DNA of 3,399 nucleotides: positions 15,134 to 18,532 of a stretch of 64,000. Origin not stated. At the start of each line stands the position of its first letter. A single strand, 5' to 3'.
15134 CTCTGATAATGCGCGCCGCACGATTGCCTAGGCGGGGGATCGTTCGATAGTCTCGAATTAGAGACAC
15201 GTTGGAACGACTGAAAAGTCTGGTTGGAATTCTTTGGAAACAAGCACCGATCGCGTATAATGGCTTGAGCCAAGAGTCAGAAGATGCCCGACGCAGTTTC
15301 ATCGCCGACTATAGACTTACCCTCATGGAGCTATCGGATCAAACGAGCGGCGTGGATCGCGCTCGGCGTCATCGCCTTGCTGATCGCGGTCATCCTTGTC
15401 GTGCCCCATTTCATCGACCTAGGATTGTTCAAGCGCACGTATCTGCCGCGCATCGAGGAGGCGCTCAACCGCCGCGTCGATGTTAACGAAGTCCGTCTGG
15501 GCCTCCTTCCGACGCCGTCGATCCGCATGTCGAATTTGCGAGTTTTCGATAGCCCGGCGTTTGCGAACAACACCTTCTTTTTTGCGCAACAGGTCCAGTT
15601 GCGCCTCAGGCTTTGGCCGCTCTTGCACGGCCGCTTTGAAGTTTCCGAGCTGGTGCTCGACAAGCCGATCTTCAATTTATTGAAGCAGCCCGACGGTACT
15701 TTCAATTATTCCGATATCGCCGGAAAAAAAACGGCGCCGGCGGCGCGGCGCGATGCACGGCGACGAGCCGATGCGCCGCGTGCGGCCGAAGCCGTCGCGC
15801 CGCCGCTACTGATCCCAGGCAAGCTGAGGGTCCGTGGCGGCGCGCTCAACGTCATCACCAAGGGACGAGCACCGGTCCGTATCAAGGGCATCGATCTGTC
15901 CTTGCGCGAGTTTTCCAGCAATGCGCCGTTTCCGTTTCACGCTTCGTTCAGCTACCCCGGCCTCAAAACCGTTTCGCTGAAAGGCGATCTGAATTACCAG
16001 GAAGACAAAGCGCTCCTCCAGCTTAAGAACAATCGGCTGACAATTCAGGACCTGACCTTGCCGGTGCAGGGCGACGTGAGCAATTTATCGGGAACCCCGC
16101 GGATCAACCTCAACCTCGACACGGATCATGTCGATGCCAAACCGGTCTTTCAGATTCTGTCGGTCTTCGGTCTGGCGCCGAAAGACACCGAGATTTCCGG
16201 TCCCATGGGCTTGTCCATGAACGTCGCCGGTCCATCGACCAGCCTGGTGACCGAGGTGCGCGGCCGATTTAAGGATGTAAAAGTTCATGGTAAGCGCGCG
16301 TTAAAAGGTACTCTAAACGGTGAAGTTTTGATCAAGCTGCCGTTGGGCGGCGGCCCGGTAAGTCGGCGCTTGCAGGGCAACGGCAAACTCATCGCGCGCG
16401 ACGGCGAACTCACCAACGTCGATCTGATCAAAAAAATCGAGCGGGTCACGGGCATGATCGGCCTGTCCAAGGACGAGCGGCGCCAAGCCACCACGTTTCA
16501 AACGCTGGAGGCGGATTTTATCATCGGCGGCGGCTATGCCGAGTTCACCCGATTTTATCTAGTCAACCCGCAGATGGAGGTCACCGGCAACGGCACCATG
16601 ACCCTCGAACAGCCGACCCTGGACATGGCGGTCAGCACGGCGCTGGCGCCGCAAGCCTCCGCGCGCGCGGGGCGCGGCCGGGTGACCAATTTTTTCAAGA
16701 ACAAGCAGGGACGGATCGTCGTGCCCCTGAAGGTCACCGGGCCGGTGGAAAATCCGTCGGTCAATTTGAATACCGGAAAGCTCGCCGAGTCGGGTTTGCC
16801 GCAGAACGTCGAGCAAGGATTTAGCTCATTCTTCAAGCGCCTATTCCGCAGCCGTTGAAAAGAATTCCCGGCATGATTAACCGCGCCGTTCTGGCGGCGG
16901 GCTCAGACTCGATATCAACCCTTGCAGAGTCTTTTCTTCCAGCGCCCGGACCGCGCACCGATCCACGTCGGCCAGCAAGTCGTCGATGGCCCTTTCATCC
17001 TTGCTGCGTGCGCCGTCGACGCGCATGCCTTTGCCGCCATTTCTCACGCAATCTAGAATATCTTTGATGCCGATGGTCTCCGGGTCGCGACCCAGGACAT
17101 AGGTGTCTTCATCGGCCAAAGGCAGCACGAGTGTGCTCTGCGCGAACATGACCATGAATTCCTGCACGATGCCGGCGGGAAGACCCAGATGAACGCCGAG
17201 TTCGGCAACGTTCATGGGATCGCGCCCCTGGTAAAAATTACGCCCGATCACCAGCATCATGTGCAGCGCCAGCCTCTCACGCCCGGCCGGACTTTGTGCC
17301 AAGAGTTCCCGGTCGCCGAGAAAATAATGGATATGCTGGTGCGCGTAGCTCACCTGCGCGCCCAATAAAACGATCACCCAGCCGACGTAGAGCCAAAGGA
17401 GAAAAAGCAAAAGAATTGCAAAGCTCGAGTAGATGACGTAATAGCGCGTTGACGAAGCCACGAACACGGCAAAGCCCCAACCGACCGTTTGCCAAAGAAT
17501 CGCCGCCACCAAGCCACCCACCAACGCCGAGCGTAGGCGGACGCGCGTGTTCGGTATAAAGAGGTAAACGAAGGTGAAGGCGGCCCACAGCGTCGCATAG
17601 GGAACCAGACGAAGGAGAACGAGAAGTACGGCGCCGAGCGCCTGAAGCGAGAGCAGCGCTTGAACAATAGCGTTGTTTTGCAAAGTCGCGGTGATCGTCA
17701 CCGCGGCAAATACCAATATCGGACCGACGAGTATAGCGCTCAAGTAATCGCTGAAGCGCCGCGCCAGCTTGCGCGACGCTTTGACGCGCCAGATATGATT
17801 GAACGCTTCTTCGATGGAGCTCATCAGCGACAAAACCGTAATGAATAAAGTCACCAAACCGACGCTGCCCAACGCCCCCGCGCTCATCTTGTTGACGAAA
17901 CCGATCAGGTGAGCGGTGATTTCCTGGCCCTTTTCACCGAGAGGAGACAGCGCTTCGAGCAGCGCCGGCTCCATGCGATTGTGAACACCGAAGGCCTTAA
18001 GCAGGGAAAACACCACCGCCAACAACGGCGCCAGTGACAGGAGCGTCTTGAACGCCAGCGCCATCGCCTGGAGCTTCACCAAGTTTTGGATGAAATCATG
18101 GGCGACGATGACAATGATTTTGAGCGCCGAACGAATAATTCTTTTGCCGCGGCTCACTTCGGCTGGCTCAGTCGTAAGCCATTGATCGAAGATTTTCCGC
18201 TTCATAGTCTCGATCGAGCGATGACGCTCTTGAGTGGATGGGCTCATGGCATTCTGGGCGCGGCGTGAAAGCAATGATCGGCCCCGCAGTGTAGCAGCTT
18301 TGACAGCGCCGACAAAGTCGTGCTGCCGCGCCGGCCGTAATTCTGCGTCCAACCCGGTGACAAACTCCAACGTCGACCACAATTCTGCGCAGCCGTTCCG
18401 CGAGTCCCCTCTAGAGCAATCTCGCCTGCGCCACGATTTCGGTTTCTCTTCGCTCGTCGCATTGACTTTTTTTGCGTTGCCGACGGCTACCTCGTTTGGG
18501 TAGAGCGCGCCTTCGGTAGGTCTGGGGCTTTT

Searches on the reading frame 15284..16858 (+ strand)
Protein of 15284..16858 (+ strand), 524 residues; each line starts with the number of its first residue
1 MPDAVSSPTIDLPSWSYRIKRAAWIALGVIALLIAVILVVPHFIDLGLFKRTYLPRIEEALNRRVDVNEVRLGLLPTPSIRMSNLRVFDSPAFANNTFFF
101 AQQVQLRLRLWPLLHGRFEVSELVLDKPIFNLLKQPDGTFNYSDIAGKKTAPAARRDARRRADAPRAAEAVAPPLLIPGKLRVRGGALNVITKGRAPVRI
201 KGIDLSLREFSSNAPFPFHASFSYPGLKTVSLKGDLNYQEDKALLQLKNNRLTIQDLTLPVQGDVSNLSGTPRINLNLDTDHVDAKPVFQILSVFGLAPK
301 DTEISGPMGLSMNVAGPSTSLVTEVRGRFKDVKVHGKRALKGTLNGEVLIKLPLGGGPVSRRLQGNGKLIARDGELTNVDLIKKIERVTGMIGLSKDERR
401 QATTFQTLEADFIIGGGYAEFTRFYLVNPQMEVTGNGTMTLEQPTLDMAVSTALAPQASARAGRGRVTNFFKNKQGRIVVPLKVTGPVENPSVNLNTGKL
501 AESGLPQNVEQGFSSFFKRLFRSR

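Call 19: search_protein_families(library=pfam, max_evalue=0.00001, proteins=[window:15284-16858:+])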
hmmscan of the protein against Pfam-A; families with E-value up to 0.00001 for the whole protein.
window:15284-16858:+ (524 aa): 3 families
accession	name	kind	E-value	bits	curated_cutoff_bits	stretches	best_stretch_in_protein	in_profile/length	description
PF05170.20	AsmA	-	1.1e-16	61.3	29.8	1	21-148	6-133/607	AsmA family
PF05359.17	DUF748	-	3e-15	55.8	50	1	17-281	12-257/1037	Domain of Unknown Function (DUF748)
PF13116.12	YhdP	-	6.3e-11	41.4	46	0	15-143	3-124/1224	YhdP protein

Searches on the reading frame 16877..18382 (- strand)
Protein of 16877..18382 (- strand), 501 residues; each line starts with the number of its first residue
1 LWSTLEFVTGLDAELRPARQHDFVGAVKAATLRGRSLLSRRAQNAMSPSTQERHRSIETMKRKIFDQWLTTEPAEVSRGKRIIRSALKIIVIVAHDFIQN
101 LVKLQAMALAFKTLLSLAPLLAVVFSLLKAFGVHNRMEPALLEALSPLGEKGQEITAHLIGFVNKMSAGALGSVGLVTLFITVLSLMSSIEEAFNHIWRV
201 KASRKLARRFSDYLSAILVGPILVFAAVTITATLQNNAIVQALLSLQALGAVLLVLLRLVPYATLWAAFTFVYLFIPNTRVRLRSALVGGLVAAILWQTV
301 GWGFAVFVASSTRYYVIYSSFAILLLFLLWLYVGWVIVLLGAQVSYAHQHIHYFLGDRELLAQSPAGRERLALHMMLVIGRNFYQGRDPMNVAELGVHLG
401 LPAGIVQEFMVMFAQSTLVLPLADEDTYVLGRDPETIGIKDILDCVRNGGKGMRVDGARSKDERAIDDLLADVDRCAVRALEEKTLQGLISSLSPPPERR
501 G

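Call 19: search_protein_families(library=pfam, max_evalue=0.00001, proteins=[window:16877-18382:-])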
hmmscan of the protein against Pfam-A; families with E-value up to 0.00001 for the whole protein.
window:16877-18382:- (501 aa): 1 family
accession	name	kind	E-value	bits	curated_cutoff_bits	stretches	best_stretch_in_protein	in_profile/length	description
PF03631.20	Virul_fac_BrkB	-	4.9e-53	180.9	33.7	1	102-350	5-257/259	Virulence factor BrkB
